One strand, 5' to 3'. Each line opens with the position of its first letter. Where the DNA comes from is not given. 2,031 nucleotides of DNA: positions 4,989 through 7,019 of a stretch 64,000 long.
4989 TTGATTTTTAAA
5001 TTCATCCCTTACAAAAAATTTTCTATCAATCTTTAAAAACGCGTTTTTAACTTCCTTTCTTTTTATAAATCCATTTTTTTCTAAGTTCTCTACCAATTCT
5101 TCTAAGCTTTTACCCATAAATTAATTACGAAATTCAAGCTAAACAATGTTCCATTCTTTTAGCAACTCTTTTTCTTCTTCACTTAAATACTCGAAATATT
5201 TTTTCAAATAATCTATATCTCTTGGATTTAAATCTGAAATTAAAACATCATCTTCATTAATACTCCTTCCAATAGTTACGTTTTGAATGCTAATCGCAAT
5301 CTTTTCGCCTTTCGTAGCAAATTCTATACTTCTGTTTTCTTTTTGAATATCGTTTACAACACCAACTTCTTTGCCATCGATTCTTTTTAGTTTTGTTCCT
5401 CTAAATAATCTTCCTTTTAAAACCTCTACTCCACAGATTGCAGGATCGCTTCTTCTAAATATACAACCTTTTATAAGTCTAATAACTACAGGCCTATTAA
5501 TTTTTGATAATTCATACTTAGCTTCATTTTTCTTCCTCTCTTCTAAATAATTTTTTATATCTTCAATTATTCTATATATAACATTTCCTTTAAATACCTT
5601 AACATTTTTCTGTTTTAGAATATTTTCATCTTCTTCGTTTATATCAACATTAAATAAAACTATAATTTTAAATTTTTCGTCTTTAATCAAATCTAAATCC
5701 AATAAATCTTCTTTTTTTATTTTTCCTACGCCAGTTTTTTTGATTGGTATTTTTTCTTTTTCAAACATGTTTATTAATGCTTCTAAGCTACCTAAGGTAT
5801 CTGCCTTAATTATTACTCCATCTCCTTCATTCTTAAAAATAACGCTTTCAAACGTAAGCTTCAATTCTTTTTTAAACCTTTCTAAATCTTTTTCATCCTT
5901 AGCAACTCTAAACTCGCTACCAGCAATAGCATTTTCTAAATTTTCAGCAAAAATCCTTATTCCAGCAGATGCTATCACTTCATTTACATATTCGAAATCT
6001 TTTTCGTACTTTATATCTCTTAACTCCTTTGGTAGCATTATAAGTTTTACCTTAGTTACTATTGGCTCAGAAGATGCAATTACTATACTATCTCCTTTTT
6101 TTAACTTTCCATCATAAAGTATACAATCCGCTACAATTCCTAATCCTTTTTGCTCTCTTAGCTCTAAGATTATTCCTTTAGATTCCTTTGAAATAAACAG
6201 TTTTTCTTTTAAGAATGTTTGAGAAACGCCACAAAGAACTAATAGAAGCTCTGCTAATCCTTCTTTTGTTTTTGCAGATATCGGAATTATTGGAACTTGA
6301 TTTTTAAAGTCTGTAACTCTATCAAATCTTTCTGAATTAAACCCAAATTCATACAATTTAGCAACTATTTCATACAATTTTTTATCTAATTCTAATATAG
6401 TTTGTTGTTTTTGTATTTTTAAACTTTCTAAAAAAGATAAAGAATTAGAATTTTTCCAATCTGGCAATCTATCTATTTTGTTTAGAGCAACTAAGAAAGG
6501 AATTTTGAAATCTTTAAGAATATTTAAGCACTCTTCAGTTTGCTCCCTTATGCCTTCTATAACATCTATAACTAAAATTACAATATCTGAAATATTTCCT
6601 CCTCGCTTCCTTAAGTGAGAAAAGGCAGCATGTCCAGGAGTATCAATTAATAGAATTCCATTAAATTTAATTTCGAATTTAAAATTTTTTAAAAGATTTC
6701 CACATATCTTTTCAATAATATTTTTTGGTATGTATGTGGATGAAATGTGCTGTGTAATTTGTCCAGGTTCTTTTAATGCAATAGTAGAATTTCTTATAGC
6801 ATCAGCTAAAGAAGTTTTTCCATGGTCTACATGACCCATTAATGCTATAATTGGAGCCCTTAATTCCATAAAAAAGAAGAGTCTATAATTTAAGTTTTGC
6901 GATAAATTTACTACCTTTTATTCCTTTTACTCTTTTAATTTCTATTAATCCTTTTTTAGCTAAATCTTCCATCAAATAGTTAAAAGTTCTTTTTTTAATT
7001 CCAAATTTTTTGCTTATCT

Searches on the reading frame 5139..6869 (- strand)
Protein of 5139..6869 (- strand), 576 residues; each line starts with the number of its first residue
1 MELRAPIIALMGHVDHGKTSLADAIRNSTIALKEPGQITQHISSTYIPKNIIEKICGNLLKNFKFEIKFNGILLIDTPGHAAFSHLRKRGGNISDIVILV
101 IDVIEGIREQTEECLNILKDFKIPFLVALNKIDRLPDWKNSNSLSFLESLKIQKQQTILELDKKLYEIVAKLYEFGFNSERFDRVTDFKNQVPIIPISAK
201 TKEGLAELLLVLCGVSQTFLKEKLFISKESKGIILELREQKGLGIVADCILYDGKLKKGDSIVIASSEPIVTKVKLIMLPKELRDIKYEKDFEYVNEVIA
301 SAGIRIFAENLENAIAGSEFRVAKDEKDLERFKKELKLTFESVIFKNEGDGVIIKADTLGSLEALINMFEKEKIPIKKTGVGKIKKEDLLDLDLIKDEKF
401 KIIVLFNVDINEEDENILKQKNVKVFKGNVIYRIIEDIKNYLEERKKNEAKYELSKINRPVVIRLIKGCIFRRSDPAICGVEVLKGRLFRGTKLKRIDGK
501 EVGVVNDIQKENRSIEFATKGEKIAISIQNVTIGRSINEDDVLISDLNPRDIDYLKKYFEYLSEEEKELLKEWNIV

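Call 48: find_homologous_proteins(query=window:5139-6869:-, max_evalue=1e-30)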
Query window:5139-6869:- (576 aa): 4149 proteins with E <= 1e-30 among 8000 candidates; the best 120 are listed.
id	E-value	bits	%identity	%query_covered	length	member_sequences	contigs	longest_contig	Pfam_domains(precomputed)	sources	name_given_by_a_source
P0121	0.0e+0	1230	100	100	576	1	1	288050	PF01926.30,PF11987.14,PF14578.13,PF00009.34,PF03144.32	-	-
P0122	0.0e+0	1228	100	100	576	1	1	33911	PF01926.30,PF11987.14,PF14578.13,PF00009.34,PF03144.32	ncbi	ncbi:MAG: translation initiation factor IF-2 [Candidatus Aenigmatarchaeota archaeon]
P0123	0.0e+0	1224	99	100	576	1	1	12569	PF01926.30,PF11987.14,PF14578.13,PF00009.34,PF03144.32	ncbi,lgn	ncbi:MAG: translation initiation factor IF-2 [Candidatus Aenigmatarchaeota archaeon]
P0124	0.0e+0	1223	99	100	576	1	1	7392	PF01926.30,PF11987.14,PF14578.13,PF00009.34,PF03144.32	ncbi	ncbi:MAG: translation initiation factor IF-2 [Candidatus Aenigmatarchaeota archaeon]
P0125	0.0e+0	1017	79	98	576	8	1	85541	PF01926.30,PF11987.14,PF14578.13,PF00009.34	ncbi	ncbi:MAG: translation initiation factor IF-2 [Candidatus Aenigmatarchaeota archaeon]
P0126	1.1e-286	970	76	100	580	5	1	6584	PF01926.30,PF11987.14,PF14578.13,PF00009.34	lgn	-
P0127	2.5e-279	946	73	100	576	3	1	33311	PF01926.30,PF11987.14,PF14578.13,PF00009.34,PF03144.32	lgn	-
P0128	1.6e-271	920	73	100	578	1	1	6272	PF01926.30,PF11987.14,PF14578.13,PF00009.34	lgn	-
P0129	4.5e-224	763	63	100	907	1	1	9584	PF13173.13,PF01926.30,PF22703.3,PF11987.14,PF14578.13,PF00009.34,PF00004.36,PF13401.13,PF05673.20,PF05621.18,PF13191.13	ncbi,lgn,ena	-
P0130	2.9e-221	754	62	98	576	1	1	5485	PF01926.30,PF11987.14,PF14578.13,PF00009.34,PF03144.32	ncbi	-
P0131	2.4e-210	718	59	100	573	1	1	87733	PF01926.30,PF11987.14,PF14578.13,PF00009.34,PF03144.32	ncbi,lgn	ncbi:MAG: translation initiation factor IF-2 [Candidatus Aenigmatarchaeota archaeon]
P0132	1.2e-207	709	59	99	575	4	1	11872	PF11987.14,PF14578.13,PF00009.34,PF03144.32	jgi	jgi:translation initiation factor 5B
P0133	7.1e-207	707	58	100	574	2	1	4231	PF11987.14,PF14578.13,PF00009.34,PF03144.32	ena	-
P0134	2.1e-204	698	56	100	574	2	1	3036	PF11987.14,PF14578.13,PF00009.34,PF03144.32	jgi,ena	-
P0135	2.1e-194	666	53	100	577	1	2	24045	PF01926.30,PF11987.14,PF14578.13,PF00009.34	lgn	-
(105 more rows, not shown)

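Call 61: find_encoding_contigs(protein=P0122, flank=10000, max_places=2)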
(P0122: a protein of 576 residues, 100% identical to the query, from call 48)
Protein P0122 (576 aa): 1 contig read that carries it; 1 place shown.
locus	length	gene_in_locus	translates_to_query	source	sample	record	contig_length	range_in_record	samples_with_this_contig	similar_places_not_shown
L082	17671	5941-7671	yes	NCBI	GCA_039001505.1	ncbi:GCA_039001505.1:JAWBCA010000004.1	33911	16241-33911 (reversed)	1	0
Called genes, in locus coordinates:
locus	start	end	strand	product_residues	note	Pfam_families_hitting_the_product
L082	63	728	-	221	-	PF17517:IgGFc_binding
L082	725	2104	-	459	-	PF10102:DUF2341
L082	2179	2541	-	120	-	-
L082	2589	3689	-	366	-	PF00579:tRNA-synt_1b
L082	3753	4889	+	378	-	PF00579:tRNA-synt_1b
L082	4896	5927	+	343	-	PF05673:DUF815 (faint), PF01637:ATPase_2 (weak), PF13401:AAA_22, PF00004:AAA (weak)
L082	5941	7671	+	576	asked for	PF00009:GTP_EFTU, PF01926:MMR_HSR1, PF03144:GTP_EFTU_D2 (faint), PF11987:IF-2, PF14578:GTP_EFTU_D4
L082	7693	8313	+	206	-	PF01135:PCMT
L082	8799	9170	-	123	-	-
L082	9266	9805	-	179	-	-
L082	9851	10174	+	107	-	PF03477:ATP-cone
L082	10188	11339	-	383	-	PF00091:Tubulin, PF12327:FtsZ_C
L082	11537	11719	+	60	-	-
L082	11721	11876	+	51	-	-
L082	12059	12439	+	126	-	-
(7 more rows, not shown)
